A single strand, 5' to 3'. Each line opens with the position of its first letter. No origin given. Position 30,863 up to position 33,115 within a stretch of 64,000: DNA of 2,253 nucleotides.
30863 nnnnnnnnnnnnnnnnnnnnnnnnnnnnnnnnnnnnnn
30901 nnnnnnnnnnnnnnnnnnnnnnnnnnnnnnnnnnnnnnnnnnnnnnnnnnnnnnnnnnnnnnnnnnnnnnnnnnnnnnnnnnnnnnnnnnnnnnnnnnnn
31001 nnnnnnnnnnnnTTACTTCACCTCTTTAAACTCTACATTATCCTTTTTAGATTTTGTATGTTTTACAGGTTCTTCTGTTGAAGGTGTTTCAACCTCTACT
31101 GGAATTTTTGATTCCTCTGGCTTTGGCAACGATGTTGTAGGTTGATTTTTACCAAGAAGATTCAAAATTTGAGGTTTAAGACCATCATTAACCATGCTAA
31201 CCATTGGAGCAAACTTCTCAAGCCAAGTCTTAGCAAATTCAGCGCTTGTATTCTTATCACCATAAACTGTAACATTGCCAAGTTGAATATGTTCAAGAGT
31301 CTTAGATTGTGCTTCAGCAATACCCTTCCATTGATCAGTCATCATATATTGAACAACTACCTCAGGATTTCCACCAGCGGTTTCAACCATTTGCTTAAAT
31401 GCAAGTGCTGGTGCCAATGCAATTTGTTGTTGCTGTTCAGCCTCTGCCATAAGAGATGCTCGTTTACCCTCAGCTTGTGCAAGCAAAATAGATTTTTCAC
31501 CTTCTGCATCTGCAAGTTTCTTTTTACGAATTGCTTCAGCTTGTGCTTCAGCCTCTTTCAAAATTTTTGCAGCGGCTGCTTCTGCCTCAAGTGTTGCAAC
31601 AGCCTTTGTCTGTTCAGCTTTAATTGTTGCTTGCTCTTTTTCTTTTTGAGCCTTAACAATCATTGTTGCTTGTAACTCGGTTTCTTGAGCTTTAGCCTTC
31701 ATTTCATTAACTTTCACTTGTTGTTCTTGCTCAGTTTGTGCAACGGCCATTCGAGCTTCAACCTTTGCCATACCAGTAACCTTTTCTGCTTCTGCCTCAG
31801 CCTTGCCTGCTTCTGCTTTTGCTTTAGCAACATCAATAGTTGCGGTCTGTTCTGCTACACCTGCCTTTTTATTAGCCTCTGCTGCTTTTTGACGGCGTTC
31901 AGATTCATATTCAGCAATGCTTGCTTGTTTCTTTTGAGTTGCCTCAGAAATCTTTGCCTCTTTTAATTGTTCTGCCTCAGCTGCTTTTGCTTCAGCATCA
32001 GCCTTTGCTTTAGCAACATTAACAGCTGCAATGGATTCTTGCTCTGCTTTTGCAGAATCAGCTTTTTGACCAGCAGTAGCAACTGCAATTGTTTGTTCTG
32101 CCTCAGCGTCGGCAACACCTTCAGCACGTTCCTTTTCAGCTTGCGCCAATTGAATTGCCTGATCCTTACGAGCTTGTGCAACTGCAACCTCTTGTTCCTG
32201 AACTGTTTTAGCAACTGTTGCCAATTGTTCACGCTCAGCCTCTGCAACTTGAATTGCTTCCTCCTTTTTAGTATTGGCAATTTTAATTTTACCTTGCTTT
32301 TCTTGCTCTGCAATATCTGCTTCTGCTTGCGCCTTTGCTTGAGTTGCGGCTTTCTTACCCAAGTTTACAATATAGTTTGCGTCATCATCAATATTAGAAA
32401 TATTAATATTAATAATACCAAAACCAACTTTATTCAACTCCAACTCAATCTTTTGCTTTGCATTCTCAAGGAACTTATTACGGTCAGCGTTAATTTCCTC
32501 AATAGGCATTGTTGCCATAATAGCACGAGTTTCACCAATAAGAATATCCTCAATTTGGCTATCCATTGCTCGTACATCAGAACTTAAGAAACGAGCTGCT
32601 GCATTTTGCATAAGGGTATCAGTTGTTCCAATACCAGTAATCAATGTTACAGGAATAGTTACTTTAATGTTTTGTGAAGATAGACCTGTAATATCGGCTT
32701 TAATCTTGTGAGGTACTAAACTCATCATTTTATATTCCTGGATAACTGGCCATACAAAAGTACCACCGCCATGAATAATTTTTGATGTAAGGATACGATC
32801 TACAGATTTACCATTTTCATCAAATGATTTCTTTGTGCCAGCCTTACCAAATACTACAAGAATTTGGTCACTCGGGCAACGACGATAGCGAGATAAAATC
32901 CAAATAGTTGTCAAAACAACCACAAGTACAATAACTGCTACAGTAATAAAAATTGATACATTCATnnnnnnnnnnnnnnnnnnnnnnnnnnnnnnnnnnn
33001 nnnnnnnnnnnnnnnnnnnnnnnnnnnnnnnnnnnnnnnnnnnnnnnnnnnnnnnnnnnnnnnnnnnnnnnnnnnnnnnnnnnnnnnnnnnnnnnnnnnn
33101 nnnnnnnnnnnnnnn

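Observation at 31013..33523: Flotillin (SPFH) and NfeD membrane-microdomain pair encoded by a phage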

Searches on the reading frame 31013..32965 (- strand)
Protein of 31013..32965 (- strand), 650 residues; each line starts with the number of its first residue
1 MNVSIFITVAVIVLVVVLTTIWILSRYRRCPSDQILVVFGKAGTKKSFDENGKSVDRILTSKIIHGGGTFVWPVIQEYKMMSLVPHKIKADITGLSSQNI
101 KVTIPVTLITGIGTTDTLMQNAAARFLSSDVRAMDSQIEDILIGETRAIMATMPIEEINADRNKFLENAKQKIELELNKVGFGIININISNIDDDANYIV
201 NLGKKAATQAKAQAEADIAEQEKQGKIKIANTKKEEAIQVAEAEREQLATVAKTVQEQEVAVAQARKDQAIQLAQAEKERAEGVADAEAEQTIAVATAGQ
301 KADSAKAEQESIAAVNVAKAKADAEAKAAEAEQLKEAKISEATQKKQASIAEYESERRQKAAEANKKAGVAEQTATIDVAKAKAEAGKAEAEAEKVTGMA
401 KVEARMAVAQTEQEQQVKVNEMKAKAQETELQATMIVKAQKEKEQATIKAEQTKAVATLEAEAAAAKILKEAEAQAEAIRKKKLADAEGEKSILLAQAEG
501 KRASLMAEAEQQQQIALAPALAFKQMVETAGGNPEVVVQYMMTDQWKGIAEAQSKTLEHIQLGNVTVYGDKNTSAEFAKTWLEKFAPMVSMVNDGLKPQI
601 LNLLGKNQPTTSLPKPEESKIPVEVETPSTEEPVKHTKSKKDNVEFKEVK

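Call 3: search_protein_families(library=pfam, proteins=[window:31013-32965:-], max_evalue=0.01)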
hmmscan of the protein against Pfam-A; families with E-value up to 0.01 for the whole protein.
window:31013-32965:- (650 aa): 1 family
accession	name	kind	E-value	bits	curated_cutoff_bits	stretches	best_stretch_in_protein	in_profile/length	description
PF01145.31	Band_7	-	1.8e-23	83.9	23.6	1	32-223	5-176/176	SPFH domain / Band 7 family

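Call 4: search_protein_families(library=ncbifam, proteins=[window:31013-32965:-], max_evalue=0.01)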
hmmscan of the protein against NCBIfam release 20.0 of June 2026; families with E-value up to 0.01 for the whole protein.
window:31013-32965:- (650 aa): 1 family
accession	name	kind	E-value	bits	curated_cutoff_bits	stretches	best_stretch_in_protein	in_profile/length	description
NF058507.1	FlotScfldFlot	equivalog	1e-41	143.5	700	2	9-293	3-278/477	flotillin lipid rafts scaffold protein FloT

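Call 5: search_protein_families(library=phrogs, proteins=[window:31013-32965:-], max_evalue=0.001)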
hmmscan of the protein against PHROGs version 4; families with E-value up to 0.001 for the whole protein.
window:31013-32965:- (650 aa): 1 family
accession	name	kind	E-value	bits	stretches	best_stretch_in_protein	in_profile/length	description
phrog_200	-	other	1.6e-06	28.5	1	40-255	107-320/379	lipoprotein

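Call 11: search_dna_similar(query=window:31013-32965:-, collection=phages, mode=protein, max_rows=40)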
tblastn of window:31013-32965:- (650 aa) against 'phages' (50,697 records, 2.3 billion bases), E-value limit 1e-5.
Records with a match: 3; places in all: 3; records where one place covers at least 80% of the query: 1.
Best place of each record, by identity: <60% 3.
By first word of the organism name: phage 1; Vibrio 1; Bacteriophage 1.
By host as written in the record: - 2; Vibrio parahaemolyticus ATCC 17802 1.
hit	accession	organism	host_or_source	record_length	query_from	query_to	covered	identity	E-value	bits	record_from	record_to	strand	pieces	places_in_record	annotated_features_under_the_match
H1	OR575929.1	phage csAssE-Sib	human gut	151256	25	593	88%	37.8%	5e-67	244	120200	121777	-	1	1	flotillin family protein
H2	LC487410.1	Vibrio phage KIT04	Vibrio parahaemolyticus ATCC 17802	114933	27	310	44%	30.1%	1e-14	84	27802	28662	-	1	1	flotillin family protein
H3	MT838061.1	Bacteriophage sp.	human fecal samples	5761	494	592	15%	51.5%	2e-13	80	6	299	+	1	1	record has no annotation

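Call 13: get_annotated_region(hit=H1, flank=8000)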
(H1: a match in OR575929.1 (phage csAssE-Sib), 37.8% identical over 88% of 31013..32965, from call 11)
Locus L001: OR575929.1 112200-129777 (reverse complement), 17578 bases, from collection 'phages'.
description: Phage csAssE-Sib, complete genome.
organism: phage csAssE-Sib (NCBI taxid 3092639)
taxonomy: Viruses; Duplodnaviria; Heunggongvirae; Uroviricota; Caudoviricetes
host: -; source: human gut; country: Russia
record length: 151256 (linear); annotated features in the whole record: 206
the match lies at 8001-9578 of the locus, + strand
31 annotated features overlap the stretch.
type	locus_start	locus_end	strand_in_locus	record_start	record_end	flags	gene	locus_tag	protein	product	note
CDS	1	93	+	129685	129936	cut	-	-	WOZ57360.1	hypothetical protein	-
CDS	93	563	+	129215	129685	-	-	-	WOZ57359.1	NinG protein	-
CDS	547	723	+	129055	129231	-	-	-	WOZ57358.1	hypothetical protein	-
CDS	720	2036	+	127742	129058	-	-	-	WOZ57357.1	DNA replication factor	-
CDS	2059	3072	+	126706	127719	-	-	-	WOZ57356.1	DNA primase/helicase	DNA primase/helicase; zinc-biding domain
CDS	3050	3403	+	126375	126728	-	-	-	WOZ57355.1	hypothetical protein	-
CDS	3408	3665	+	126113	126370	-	-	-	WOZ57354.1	hypothetical protein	-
CDS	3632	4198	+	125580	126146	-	-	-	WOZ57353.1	zinc-finger-containing domain protein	zinc-finger-containing domain protein, DNA-binding, transcription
CDS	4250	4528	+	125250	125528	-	-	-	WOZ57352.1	hypothetical protein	-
CDS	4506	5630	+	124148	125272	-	-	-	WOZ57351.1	DnaB-like replicative helicase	DNAB-Like Replicative Helicase; ATPase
CDS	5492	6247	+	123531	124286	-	-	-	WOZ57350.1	hypothetical protein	-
CDS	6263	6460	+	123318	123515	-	-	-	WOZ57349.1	hypothetical protein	-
CDS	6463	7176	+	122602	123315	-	-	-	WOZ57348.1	hypothetical protein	-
CDS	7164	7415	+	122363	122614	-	-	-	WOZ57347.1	acyl carrier protein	-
CDS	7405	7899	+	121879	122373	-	-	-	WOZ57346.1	transmembrane protein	hypothetical protein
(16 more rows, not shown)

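Call 14: get_annotated_region(hit=H2, flank=4000)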
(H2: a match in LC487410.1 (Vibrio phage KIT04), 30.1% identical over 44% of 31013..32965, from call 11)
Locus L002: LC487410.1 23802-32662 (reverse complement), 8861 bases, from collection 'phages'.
description: Vibrio phage KIT04 DNA, complete genome.
organism: Vibrio phage KIT04 (NCBI taxid 2508207)
taxonomy: Viruses; Duplodnaviria; Heunggongvirae; Uroviricota; Caudoviricetes; Demerecviridae; Ermolyevavirinae
host: Vibrio parahaemolyticus ATCC 17802; source: tissue of mussel; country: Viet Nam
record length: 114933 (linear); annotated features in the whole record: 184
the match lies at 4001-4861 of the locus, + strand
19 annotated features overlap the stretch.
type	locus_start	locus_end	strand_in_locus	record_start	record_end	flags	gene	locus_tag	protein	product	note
CDS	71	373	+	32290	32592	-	-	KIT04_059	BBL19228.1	hypothetical protein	-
CDS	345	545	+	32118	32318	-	-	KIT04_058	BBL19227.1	hypothetical protein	-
CDS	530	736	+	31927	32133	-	-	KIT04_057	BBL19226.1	hypothetical protein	-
CDS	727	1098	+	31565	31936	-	-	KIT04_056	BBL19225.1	hypothetical protein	-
CDS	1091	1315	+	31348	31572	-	-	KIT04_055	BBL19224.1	hypothetical protein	-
CDS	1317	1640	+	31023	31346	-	-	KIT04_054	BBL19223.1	hypothetical protein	-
CDS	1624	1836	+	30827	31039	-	-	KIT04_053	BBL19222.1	hypothetical protein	-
CDS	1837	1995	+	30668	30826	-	-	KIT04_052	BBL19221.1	hypothetical protein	-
CDS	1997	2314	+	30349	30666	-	-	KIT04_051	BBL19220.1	hypothetical protein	-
CDS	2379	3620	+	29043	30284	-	-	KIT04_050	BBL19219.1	hypothetical protein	-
CDS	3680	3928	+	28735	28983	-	-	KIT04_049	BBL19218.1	hypothetical protein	-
CDS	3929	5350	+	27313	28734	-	-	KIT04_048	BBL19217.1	flotillin family protein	-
CDS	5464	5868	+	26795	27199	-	-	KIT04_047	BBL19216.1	hypothetical protein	-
CDS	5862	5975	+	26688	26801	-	-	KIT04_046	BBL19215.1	hypothetical protein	-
CDS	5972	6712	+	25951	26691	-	-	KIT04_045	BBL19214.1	hypothetical protein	-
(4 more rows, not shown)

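Call 16: find_homologous_proteins(query=window:31013-32965:-, max_evalue=1e-10)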
Query window:31013-32965:- (650 aa): 1812 proteins with E <= 1e-10 among 8000 candidates; the best 120 are listed.
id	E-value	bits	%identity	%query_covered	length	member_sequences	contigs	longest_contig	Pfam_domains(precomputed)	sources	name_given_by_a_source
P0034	0.0e+0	1310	100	100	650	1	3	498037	PF01145.32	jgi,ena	-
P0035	0.0e+0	1168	90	100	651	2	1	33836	PF01145.32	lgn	-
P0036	0.0e+0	1049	84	100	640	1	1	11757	PF01145.32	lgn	-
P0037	0.0e+0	1029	80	100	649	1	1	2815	PF01145.32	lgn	-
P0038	0.0e+0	1021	81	98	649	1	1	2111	PF01145.32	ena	-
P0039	1.7e-298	1009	79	100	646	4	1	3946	PF01145.32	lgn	-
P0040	8.0e-296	1000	79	100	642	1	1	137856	PF01145.32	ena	-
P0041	5.8e-294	994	78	100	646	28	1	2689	PF01145.32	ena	-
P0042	7.6e-292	987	78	100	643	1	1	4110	PF01145.32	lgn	-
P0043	4.9e-291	984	78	100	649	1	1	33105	PF01145.32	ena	-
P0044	4.7e-290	981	81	93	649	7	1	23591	PF01145.32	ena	-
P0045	4.7e-290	981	77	100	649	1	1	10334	PF01145.32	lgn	-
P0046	7.9e-290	980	77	100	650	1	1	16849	PF01145.32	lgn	-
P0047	6.3e-286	968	77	100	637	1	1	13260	PF01145.32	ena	-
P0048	2.0e-283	959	77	95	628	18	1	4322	PF01145.32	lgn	-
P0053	3.2e-250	850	69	96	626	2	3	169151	PF01145.32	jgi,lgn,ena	jgi:flotillin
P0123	4.3e-176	605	57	91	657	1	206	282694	PF01145.32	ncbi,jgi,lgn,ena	jgi:flotillin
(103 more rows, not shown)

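Call 17: find_encoding_contigs(protein=P0123, flank=5000, max_places=3)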
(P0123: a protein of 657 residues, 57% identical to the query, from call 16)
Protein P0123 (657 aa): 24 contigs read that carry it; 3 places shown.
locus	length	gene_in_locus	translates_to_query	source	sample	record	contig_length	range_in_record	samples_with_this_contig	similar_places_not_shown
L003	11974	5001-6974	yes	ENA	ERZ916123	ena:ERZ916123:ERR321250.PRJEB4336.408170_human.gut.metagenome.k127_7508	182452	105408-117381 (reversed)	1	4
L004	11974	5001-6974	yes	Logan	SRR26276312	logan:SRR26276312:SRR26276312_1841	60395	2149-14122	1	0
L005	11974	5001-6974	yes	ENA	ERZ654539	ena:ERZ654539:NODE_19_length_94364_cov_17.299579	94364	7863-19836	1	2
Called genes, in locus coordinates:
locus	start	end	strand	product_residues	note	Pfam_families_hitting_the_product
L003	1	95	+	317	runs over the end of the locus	-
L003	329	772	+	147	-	PF11645:PDDEXK_5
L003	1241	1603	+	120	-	-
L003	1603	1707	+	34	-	-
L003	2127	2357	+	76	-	-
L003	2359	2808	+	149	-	-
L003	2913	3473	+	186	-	-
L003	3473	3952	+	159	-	-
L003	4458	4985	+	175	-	-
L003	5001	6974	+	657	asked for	PF01145:Band_7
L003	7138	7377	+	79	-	-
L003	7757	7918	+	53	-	-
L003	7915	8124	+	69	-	-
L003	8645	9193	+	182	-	-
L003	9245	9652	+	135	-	PF08302:tRNA_lig_CPD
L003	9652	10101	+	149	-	-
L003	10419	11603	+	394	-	PF00004:AAA, PF13238:AAA_18 (faint)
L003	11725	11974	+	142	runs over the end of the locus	-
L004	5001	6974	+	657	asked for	PF01145:Band_7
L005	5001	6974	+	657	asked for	PF01145:Band_7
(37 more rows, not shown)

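Call 18: find_encoding_contigs(protein=P0034, flank=3000, max_places=3)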
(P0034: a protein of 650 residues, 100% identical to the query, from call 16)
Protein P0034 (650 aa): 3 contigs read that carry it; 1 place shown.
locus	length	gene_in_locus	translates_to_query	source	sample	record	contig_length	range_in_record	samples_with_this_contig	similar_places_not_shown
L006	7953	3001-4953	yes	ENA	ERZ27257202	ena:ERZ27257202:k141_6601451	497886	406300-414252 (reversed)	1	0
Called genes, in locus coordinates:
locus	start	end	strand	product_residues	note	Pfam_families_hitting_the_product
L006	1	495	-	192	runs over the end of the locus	-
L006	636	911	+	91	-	-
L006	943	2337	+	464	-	-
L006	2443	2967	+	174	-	-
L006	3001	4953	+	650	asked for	PF01145:Band_7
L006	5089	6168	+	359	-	-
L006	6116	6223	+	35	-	-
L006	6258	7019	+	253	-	PF01755:Glyco_transf_25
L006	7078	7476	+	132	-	-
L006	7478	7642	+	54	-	-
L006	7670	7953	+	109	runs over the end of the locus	-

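Call 24: search_solved_structures(query=window:31013-32965:-, max_evalue=0.001)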
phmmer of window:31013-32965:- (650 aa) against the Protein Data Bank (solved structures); distinct sequences matched with E-value up to 0.001: 5.
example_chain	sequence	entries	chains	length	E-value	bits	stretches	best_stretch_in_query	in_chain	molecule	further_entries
9bq2_A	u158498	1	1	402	5.2e-15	58.6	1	63-409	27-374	Flotillin-2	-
9bq2_B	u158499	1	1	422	1e-14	57.6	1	63-276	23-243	Flotillin-1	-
9l3g_A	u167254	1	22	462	1.3e-14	57.3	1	63-277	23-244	Flotillin-1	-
9l3g_a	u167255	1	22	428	1.9e-14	56.7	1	63-412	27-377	Flotillin-2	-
1win_A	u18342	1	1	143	1.1e-07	34.4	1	98-206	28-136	Flotillin 2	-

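Call 28: find_related_loci(query=window:31013-32965:-, collection=genome_contigs, flank=4000)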
Query window:31013-32965:- (650 aa) in genome_contigs; peptide patterns used: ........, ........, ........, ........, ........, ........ (x = any residue, [..] = any of these).
169 stretches matched a pattern; 6 encode a relative of the query (tblastn E <= 1e-3); 6 distinct loci.
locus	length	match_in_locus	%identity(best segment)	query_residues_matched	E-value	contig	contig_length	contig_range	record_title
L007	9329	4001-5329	38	4-602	2e-61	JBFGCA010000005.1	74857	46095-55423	MAG: Thermoanaerobaculia bacterium isolate Mix_sand01.2020.11.Z.57 k141_1611491_length_74857_cov_17.2645, whole genome s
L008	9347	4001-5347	38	2-604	5e-60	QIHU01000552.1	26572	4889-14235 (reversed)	MAG: Acidobacteria bacterium isolate SZUA-115 Ga0063293_10002080, whole genome shotgun sequence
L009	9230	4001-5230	42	23-588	6e-58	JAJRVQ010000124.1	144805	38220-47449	MAG: Acidobacteria bacterium isolate Dive96_bin10.49 k141_3363059, whole genome shotgun sequence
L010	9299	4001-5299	41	14-601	1e-57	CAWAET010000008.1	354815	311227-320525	MAG: Thermoanaerobaculia bacterium isolate MFD03551.bin.2.56 genome assembly, contig: contig_23055, whole genome shotgun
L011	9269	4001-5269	42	26-602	2e-55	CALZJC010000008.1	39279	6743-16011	MAG: Thermoanaerobaculia bacterium isolate FO_M_Acidobacteriota_08.1 genome assembly, contig: scaffold_1658, whole genom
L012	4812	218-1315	24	3-416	1e-9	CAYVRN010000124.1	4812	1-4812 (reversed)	MAG TPA_asm: uncultured Rhodobacterales bacterium isolate SRP134809_co1_600 genome assembly, contig: NODE_35851_length_4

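Call 31: search_protein_families(library=pfam, proteins=[L007:3387-3989:+, L009:3299-3937:+, L003:4458-4985:+, L001:7405-7899:+], max_evalue=1)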
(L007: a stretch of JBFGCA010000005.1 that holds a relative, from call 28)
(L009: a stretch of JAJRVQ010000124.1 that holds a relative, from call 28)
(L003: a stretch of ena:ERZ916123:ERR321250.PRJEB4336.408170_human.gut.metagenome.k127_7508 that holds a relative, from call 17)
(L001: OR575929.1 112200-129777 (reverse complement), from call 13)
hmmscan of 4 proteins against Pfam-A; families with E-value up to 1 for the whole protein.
L007:3387-3989:+ (200 aa): 1 family
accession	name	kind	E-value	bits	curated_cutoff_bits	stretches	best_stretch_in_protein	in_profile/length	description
PF19545.4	DUF6069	-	0.073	13.6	27.2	1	17-96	9-84/129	Family of unknown function (DUF6069)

L009:3299-3937:+ (212 aa): 0 families

L003:4458-4985:+ (175 aa): 4 families
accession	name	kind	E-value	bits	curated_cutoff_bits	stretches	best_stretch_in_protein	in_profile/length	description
PF03994.20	DUF350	-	0.029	14.9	26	1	63-116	59-115/133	Domain of Unknown Function (DUF350)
PF21525.2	Nlp36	-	0.095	13.1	27.3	1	73-95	4-26/49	Neuropeptide-like peptide 36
PF01957.25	NfeD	-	0.13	13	29.1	1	112-169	2-50/57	NfeD-like C-terminal, partner-binding domain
PF13796.11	Sensor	-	0.13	12.7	28.2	1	51-105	101-156/162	Putative sensor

L001:7405-7899:+ (164 aa): 1 family
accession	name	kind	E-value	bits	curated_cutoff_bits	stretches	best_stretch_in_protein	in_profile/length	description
PF10706.15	Aminoglyc_resit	-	0.22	12.1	21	0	109-146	90-128/149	Aminoglycoside-2''-adenylyltransferase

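Call 46: search_protein_families(library=padloc, proteins=[window:31013-32965:-], max_evalue=0.01)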
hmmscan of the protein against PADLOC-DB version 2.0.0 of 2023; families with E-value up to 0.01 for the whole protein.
window:31013-32965:- (650 aa): 0 families

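Call 49: find_related_loci(query=A4, collection=viral_contigs, flank=3000)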
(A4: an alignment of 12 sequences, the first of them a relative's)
Query A4 (650 aa) in viral_contigs; peptide patterns used: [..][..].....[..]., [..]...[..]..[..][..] (x = any residue, [..] = any of these).
333 stretches matched a pattern; 273 encode a relative of the query (tblastn E <= 1e-3); the best 80 are kept; 80 distinct loci.
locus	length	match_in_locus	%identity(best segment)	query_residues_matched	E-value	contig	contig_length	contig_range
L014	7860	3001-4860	69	1-621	0e+0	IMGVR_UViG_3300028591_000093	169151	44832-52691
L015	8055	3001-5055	54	6-620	0e+0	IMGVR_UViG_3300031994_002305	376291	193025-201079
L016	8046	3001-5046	51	1-618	0e+0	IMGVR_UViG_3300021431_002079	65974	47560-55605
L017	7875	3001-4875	56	1-592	0e+0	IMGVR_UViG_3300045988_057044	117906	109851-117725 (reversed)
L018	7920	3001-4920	56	1-606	0e+0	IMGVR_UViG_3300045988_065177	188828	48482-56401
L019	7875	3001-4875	56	1-592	0e+0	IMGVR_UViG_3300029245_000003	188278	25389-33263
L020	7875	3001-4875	56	1-592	0e+0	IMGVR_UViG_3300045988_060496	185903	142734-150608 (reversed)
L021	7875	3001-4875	56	1-592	0e+0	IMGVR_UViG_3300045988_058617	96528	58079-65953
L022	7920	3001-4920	55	1-606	0e+0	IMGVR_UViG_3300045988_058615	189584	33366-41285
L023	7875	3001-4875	56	1-592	0e+0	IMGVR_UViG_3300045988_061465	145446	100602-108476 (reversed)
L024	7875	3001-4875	56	1-592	0e+0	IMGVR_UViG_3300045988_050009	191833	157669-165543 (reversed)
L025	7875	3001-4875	56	1-592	0e+0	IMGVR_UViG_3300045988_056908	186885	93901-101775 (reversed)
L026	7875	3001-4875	56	1-592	0e+0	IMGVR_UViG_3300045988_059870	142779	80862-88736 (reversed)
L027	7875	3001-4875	57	1-592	0e+0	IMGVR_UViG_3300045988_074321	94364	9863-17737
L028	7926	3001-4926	56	1-608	0e+0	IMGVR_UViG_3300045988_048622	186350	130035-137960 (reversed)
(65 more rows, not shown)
